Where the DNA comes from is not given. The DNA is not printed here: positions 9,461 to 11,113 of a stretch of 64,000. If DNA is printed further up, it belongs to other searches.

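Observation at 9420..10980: Low-GC 1.5-kb islet encoding a single orphan PD-(D/E)xK-motif protein between DMT transporter and parE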

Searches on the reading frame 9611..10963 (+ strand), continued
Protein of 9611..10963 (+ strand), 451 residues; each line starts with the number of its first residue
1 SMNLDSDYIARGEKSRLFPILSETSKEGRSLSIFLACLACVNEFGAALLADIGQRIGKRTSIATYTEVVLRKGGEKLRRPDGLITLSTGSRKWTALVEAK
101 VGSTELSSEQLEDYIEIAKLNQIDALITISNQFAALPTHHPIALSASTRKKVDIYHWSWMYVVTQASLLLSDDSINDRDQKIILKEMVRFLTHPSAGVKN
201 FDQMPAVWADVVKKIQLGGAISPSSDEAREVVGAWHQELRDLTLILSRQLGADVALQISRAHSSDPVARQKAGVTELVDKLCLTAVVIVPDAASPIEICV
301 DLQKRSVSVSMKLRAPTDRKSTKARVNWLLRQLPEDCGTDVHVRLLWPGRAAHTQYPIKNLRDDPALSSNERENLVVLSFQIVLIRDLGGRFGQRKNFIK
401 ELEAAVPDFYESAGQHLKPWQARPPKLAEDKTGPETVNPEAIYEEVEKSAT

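Call 60: search_protein_families(library=padloc, alignment_id=A4, max_evalue=0.00001)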
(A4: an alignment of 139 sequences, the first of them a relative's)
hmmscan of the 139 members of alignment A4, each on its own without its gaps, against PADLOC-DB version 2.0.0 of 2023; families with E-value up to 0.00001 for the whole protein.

A. member 1, L001:8148-9785:- (546 aa): 0 families

B. families by the number of members that match (of 139 scanned): 86 families (the first 25 are shown)
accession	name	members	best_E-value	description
PDLC04134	mad2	2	2.7e-24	mads_2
PDLC03738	oMTase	1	6.4e-187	orphan methyltransferase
PDLC03216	MTase_II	1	7.9e-176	Type II methyltransferase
PDLC03371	MTase_II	1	1.3e-76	Type II methyltransferase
PDLC03302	MTase_II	1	2.7e-47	Type II methyltransferase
PDLC03299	MTase_II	1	1.4e-44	Type II methyltransferase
PDLC01918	CARF6--CARF_CARF_CARF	1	3.6e-41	-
PDLC01915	CARF6--CARF_CARF_CARF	1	3.9e-36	-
PDLC03387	MTase_II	1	1.9e-34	Type II methyltransferase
PDLC03320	MTase_II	1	5.1e-29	Type II methyltransferase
PDLC03353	MTase_II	1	1.9e-27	Type II methyltransferase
PDLC03339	MTase_II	1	7.4e-27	Type II methyltransferase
PDLC03230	MTase_II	1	1.4e-26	Type II methyltransferase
PDLC03279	MTase_II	1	1.8e-26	Type II methyltransferase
PDLC03300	MTase_II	1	5.6e-26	Type II methyltransferase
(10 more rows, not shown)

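Call 72: get_annotated_region(hit=H5, flank=7000)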
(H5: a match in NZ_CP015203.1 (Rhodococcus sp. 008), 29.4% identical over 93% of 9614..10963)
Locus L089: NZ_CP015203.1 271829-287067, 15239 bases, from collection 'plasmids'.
description: Rhodococcus sp. 008 plasmid pR8L1, complete sequence
organism: Rhodococcus sp. 008 (NCBI taxid 1723645)
taxonomy: Bacteria; Actinomycetota; Actinomycetes; Mycobacteriales; Nocardiaceae; Rhodococcus; Rhodococcus sp. 008
host: -; source: Skate,bacterial culture,renal tissue; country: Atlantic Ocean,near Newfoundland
typing (MOB-suite, as given by PLSDB): mobilizable; relaxase MOBP
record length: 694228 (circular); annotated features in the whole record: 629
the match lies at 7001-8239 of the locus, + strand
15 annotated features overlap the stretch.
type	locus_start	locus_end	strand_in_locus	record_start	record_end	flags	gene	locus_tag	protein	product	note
CDS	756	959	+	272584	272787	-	-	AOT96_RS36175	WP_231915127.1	hypothetical protein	-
CDS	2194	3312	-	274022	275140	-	-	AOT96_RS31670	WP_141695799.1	hypothetical protein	-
CDS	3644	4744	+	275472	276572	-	-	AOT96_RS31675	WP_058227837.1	hypothetical protein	-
CDS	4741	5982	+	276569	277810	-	-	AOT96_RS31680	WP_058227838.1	hypothetical protein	-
CDS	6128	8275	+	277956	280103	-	-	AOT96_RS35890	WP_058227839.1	TerD family protein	GO:0006950 - response to stress [Evidence IEA]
CDS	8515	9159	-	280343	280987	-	-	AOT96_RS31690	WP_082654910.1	RES family NAD+ phosphorylase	-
CDS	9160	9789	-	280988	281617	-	-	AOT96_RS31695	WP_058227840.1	helix-turn-helix domain-containing protein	-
CDS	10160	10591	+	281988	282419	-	-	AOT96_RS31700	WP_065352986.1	hypothetical protein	-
CDS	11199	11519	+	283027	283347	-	-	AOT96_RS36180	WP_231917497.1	hypothetical protein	-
CDS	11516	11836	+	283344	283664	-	-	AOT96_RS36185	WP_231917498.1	hypothetical protein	-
CDS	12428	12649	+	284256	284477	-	-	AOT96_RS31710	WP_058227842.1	hypothetical protein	-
CDS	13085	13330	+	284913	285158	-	-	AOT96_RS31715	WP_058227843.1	hypothetical protein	-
CDS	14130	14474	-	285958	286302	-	-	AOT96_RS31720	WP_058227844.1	hypothetical protein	-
CDS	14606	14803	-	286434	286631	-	-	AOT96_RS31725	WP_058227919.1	hypothetical protein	-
CDS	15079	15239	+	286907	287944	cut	-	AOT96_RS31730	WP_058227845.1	LacI family DNA-binding transcriptional regulator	GO:0006351 - DNA-templated transcription [Evidence IEA]; GO:0045892 - negative regulation of DNA-templated ...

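Call 73: get_annotated_region(hit=H8, flank=7000)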
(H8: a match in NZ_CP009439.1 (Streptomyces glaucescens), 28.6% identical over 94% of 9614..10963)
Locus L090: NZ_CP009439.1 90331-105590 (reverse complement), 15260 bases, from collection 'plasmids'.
description: Streptomyces glaucescens strain GLA.O plasmid pSglau1, complete sequence
organism: Streptomyces glaucescens (NCBI taxid 1907)
taxonomy: Bacteria; Actinomycetota; Actinomycetes; Kitasatosporales; Streptomycetaceae; Streptomyces; Streptomyces glaucescens
host: -; source: soil; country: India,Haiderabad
typing (MOB-suite, as given by PLSDB): mobilizable; replicon rep_cluster_1921,rep_cluster_1974; relaxase MOBF
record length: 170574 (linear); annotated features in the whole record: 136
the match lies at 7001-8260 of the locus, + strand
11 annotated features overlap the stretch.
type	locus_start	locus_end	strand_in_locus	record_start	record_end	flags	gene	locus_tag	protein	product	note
CDS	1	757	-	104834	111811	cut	-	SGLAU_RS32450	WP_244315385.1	polymorphic toxin-type HINT domain-containing protein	-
CDS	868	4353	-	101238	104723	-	-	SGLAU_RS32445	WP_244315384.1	LamG-like jellyroll fold domain-containing protein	-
CDS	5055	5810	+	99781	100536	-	-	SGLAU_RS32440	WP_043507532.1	hypothetical protein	-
CDS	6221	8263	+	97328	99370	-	-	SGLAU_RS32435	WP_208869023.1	TerD family protein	GO:0006950 - response to stress [Evidence IEA]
CDS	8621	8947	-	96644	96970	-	-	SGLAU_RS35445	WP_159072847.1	hypothetical protein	-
CDS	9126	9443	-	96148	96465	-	-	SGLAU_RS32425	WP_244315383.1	DUF6415 family natural product biosynthesis protein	-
CDS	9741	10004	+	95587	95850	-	-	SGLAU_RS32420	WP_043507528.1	hypothetical protein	-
CDS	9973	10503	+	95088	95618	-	-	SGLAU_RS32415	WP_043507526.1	DUF6879 family protein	-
CDS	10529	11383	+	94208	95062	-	-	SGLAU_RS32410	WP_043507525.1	helix-turn-helix transcriptional regulator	-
CDS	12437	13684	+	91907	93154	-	-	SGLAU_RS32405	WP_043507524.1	DUF6236 family protein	-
CDS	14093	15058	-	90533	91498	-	-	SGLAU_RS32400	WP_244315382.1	DUF3883 domain-containing protein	-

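Call 74: get_annotated_region(hit=H9, flank=7000)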
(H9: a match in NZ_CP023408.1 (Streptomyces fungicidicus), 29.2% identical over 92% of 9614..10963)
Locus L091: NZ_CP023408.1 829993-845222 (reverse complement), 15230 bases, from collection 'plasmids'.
description: Streptomyces fungicidicus strain TXX3120 plasmid p1, complete sequence
organism: Streptomyces fungicidicus (NCBI taxid 68203)
taxonomy: Bacteria; Actinomycetota; Actinomycetes; Kitasatosporales; Streptomycetaceae; Streptomyces; Streptomyces fungicidicus
host: -; source: Pig,cell culture; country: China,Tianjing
typing (MOB-suite, as given by PLSDB): non-mobilizable
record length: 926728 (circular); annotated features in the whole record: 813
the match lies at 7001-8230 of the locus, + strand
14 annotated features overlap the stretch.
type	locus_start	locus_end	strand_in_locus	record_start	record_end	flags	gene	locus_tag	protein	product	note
CDS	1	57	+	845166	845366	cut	-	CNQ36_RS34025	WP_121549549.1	hypothetical protein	-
CDS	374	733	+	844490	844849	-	-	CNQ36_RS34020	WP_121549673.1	hypothetical protein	-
CDS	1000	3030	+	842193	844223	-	-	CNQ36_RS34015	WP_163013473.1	hypothetical protein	-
CDS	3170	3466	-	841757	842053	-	-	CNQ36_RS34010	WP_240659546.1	hypothetical protein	-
CDS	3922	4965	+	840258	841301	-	-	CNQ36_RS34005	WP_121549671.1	alpha/beta fold hydrolase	-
CDS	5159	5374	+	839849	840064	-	-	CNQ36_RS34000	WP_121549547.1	hypothetical protein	-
CDS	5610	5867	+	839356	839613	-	-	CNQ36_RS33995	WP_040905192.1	DNA-binding protein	-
CDS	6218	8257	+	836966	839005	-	-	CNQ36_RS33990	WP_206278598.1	TerD family protein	GO:0006950 - response to stress [Evidence IEA]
CDS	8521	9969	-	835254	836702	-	-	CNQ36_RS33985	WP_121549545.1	FAD-dependent monooxygenase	-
CDS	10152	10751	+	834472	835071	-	-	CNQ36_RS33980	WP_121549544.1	TetR family transcriptional regulator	-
CDS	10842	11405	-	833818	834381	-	-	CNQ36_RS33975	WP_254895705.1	transcriptional regulator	-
CDS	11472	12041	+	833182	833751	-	-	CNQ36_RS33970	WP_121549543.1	dienelactone hydrolase family protein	-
CDS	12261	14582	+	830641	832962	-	-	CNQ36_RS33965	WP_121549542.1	hypothetical protein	-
CDS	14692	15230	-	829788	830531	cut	-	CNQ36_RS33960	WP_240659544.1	ABC transporter permease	-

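Call 75: fold_search(model_id=the predicted structure, library=viral)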
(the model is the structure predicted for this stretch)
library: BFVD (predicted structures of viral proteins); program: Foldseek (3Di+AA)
matches with E <= 10: 780; with E <= 0.001: 1
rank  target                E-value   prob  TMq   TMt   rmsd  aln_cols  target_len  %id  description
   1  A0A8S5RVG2            8.1e-04  1.00  0.21  0.40   7.2       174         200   16  PD-(D/E)XK nuclease superfamily protein [Siphoviridae sp. ctHip2]
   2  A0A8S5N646            4.9e-03  0.97  0.23  0.31  14.1       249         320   15  PD-(D/E)XK nuclease superfamily protein [Myoviridae sp. ct8ME27]
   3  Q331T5                5.8e-03  0.99  0.19  0.35   7.5       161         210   15  (no name in the UniProt tables at hand)
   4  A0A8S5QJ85            7.3e-03  0.66  0.17  0.25  16.7       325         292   10  Restriction endonuclease [Siphoviridae sp. ctezl47]
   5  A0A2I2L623            8.5e-03  0.85  0.18  0.27  20.8       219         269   12  Mrr-like domain-containing protein [Orpheovirus IHUMI-LCC2]
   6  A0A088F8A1            1.4e-02  0.98  0.18  0.47   8.2       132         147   12  (no name in the UniProt tables at hand)
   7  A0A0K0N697            1.6e-02  0.08  0.09  0.10  24.6       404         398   10  PD-(D/E)XK endonuclease-like domain-containing protein [Tsukamurella phage TIN4]
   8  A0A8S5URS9            2.6e-02  0.87  0.15  0.20   9.5       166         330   14  Restriction endonuclease [Siphoviridae sp. cthae16]
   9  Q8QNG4                3.2e-02  0.75  0.16  0.14  14.1       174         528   13  EsV-1-115 [Ectocarpus siliculosus virus 1 (isolate New Zealand/Kaikoura/1988)]
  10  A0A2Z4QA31            3.2e-02  0.72  0.15  0.26  13.1       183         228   11  (no name in the UniProt tables at hand)
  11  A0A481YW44            4.0e-02  0.95  0.12  0.23   4.1        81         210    9  DNA-directed RNA polymerase subunit 5 [Marseillevirus LCMAC201]
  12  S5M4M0                4.2e-02  0.80  0.19  0.29  10.3       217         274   12  Uncharacterized protein [Bacillus phage JL]
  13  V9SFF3                4.2e-02  0.60  0.13  0.26  10.8       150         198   10  DNA-directed RNA polymerase subunit RPB5 [Tunisvirus fontaine2]
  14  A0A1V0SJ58            5.5e-02  0.72  0.15  0.07  22.0       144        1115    8  Superfamily II helicase [Klosneuvirus KNV1]
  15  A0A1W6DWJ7            5.5e-02  0.12  0.09  0.12  18.8       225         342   12  (no name in the UniProt tables at hand)
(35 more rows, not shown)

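Call 77: search_protein_families(library=phrogs, proteins=[window:9614-10963:+, L084:7239-9275:+], max_evalue=0.1)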
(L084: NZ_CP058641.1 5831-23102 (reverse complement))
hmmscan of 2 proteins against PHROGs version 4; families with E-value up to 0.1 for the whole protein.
window:9614-10963:+ (450 aa): 0 families

L084:7239-9275:+ (679 aa): 1 family
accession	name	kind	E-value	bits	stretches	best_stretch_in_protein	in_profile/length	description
phrog_5698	-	unknown function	9e-20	71.9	1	6-171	7-188/195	-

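Call 84: find_encoding_contigs(protein=P0055, flank=10000, max_places=1)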
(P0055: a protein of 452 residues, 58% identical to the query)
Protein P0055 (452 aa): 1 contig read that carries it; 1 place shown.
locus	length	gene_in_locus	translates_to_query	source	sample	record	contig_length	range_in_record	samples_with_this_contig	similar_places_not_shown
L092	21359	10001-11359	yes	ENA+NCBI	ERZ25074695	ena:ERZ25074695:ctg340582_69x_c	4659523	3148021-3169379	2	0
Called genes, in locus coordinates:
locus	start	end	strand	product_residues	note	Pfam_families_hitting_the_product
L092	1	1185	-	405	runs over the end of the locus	-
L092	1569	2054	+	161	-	PF00210:Ferritin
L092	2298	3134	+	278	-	PF00106:adh_short, PF08659:KR (weak), PF13561:adh_short_C2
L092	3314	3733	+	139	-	PF00582:Usp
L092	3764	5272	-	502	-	PF10423:AMNp_N, PF01048:PNP_UDP_1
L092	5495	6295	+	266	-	PF00497:SBP_bac_3, PF10613:Lig_chan-Glu_bd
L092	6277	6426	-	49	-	-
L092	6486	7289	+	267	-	PF00528:BPD_transp_1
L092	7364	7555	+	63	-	-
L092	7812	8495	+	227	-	PF03352:Adenine_glyco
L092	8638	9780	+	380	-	PF01555:N6_N4_Mtase, PF18755:RAMA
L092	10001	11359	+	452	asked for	-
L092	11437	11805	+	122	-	PF13340:DUF4096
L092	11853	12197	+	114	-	PF01609:DDE_Tnp_1, PF13586:DDE_Tnp_1_2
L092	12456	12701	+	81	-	PF03693:ParD_antitoxin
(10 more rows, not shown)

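Call 85: find_encoding_contigs(protein=P0029, flank=10000, max_places=1)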
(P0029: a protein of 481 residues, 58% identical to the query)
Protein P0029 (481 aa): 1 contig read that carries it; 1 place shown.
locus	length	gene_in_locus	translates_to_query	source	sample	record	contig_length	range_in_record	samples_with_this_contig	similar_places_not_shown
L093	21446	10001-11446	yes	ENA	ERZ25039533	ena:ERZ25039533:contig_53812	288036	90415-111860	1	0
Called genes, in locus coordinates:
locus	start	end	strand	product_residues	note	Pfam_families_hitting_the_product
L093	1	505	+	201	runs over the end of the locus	PF00694:Aconitase_C, PF27512:LeuD, PF27434:LeuD_C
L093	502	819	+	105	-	-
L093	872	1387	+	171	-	PF02566:OsmC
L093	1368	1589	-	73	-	-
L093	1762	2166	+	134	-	PF03795:YCII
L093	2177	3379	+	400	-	PF04542:Sigma70_r2, PF08281:Sigma70_r4_2, PF20239:DUF6596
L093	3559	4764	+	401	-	PF00083:Sugar_tr (weak), PF07690:MFS_1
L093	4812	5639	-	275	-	PF09839:DUF2066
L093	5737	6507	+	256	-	PF02798:GST_N (faint), PF13417:GST_N_3, PF13409:GST_N_2, PF13410:GST_C_2 (weak)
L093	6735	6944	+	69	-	PF00313:CSD, PF08206:OB_RNB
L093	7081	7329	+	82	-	PF01165:Ribosomal_S21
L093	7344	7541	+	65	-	-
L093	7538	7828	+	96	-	-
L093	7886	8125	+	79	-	-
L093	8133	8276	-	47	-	-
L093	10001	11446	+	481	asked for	-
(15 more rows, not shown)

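Call 86: find_encoding_contigs(protein=P0103, flank=10000, max_places=1)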
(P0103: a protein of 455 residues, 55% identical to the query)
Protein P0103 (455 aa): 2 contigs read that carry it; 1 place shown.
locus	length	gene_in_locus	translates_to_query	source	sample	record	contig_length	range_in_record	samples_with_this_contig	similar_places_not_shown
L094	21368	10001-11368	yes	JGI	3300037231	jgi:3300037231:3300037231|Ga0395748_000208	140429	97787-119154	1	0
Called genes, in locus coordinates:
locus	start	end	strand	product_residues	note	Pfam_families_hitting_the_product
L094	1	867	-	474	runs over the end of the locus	PF01546:Peptidase_M20, PF07687:M20_dimer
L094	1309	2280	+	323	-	PF12412:DUF3667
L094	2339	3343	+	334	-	PF00296:Bac_luciferase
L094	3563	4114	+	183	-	PF03729:DUF308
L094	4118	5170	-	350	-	PF00586:AIRS, PF02769:AIRS_C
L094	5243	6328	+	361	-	PF00581:Rhodanese, PF26341:AAA_SelU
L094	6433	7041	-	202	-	PF00440:TetR_N (faint)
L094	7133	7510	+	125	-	-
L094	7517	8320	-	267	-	PF00106:adh_short, PF13561:adh_short_C2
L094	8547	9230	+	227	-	-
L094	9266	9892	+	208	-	PF07007:LprI (weak)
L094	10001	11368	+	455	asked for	-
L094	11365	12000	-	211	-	PF00440:TetR_N, PF17918:TetR_C_15, PF17923:TetR_C_18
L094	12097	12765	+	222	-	PF01596:Methyltransf_3, PF13578:Methyltransf_24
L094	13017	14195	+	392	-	PF13356:Arm-DNA-bind_3, PF22022:Phage_int_M, PF00589:Phage_integrase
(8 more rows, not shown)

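Call 87: find_encoding_contigs(protein=P0115, flank=10000, max_places=1)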
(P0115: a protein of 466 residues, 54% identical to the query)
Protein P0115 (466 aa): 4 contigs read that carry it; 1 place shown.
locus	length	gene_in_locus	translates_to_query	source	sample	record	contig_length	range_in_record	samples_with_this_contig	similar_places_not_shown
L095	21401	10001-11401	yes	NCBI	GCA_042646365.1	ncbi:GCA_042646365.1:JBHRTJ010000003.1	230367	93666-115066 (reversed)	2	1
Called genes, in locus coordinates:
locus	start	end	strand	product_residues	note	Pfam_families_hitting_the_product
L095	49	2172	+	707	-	PF05649:Peptidase_M13_N, PF01431:Peptidase_M13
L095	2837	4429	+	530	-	PF03062:MBOAT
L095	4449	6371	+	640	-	PF13472:Lipase_GDSL_2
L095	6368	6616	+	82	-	-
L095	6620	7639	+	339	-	-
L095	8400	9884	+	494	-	PF00004:AAA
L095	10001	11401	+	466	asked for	-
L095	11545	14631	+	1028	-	PF24391:HD-CE, PF13589:HATPase_c_3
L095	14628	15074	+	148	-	-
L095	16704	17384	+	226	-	PF26642:XAC0095_dom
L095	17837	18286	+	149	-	PF04773:FecR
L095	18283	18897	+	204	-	PF00691:OmpA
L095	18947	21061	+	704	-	PF05226:CHASE2, PF01966:HD, PF13487:HD_5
